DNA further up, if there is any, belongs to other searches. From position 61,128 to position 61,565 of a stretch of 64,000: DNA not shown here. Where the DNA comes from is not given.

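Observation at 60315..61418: WD40 propeller fused to a histone-H1-like lysine-rich tail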

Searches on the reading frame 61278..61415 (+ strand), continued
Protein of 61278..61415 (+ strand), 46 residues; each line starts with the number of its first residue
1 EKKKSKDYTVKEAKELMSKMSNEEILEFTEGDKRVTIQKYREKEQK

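Call 84: fold_search(model_id=the predicted structure, library=viral)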
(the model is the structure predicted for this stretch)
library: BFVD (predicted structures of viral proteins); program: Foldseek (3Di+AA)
matches with E <= 10: 41; with E <= 0.001: 0
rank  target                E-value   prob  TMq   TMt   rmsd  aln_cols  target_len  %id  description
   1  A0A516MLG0            2.7e+00  0.10  0.39  0.31   9.1        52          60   15  (no name in the UniProt tables at hand)
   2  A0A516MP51            4.3e+00  0.12  0.46  0.30   2.5        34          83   12  (no name in the UniProt tables at hand)
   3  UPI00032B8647         4.3e+00  0.11  0.46  0.13   2.4        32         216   19  (no name look-up for this kind of identifier)
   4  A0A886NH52            4.6e+00  0.15  0.55  0.17   2.2        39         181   10  (no name in the UniProt tables at hand)
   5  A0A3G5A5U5            4.6e+00  0.14  0.51  0.04   3.4        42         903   12  Ankyrin repeat-containing protein [Hyperionvirus sp.]
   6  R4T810                4.9e+00  0.25  0.70  0.11   2.1        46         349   20  (no name in the UniProt tables at hand)
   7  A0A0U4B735            5.2e+00  0.28  0.72  0.27   2.1        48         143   14  Uncharacterized protein [Arthrobacter phage Tank]
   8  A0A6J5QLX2            5.2e+00  0.07  0.40  0.33   8.0        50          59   12  Cro/C1-type helix-turn-helix domain containing protein [uncultured Caudovirales phage]
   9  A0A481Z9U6            5.6e+00  0.11  0.53  0.15   4.0        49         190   14  F-box domain-containing protein [Pithovirus LCPAC304]
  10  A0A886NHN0            5.6e+00  0.10  0.48  0.17   2.6        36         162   17  (no name in the UniProt tables at hand)
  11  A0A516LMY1            5.6e+00  0.04  0.29  0.09   7.7        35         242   17  (no name in the UniProt tables at hand)
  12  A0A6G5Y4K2            6.0e+00  0.06  0.38  0.32   8.3        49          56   10  (no name in the UniProt tables at hand)
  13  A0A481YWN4            6.4e+00  0.10  0.49  0.19   2.3        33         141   15  Uncharacterized protein [Marseillevirus LCMAC201]
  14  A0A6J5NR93            6.4e+00  0.08  0.44  0.35   4.3        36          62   22  HTH cro/C1-type domain-containing protein [uncultured Caudovirales phage]
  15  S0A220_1              6.4e+00  0.04  0.32  0.03   7.0        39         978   23  Structural protein [Cellulophaga phage phi4:1]
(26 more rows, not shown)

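Call 93: search_solved_structures(query=A6, max_evalue=10, show_alignments=2)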
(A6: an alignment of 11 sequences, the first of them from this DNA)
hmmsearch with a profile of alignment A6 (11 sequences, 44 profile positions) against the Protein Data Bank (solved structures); distinct sequences matched with E-value up to 10: 11.
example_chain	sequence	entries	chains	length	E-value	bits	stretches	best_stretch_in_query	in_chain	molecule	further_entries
9zn4_A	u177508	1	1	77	0.32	14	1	2-22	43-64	Nif11 domain-containing protein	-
7l9r_A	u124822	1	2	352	1.1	12.3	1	18-32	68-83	Deoxyhypusine synthase, putative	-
9x0i_A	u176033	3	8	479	1.5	11.9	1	11-29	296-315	Citrate synthase 3, peroxisomal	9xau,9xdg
2qff_A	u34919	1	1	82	3.4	10.7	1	1-23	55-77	Hypothetical protein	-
6rur_N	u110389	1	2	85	3.5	10.7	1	1-23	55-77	Inhibitor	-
6ruv_N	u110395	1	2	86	3.7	10.6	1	1-23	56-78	Inhibitor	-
3l5n_M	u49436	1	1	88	3.9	10.5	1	1-23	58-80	Staphylococcal complement inhibitor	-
3l3o_M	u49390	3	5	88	3.9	10.5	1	1-23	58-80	Staphylococcal complement inhibitor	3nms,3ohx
2win_M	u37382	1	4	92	4.4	10.4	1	1-23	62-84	STAPHYLOCOCCAL COMPLEMENT INHIBITOR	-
7vlj_A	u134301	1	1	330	6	9.9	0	21-38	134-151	Serine protease inhibitor, putative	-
5kn0_A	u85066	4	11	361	7.3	9.7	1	19-38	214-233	Calsequestrin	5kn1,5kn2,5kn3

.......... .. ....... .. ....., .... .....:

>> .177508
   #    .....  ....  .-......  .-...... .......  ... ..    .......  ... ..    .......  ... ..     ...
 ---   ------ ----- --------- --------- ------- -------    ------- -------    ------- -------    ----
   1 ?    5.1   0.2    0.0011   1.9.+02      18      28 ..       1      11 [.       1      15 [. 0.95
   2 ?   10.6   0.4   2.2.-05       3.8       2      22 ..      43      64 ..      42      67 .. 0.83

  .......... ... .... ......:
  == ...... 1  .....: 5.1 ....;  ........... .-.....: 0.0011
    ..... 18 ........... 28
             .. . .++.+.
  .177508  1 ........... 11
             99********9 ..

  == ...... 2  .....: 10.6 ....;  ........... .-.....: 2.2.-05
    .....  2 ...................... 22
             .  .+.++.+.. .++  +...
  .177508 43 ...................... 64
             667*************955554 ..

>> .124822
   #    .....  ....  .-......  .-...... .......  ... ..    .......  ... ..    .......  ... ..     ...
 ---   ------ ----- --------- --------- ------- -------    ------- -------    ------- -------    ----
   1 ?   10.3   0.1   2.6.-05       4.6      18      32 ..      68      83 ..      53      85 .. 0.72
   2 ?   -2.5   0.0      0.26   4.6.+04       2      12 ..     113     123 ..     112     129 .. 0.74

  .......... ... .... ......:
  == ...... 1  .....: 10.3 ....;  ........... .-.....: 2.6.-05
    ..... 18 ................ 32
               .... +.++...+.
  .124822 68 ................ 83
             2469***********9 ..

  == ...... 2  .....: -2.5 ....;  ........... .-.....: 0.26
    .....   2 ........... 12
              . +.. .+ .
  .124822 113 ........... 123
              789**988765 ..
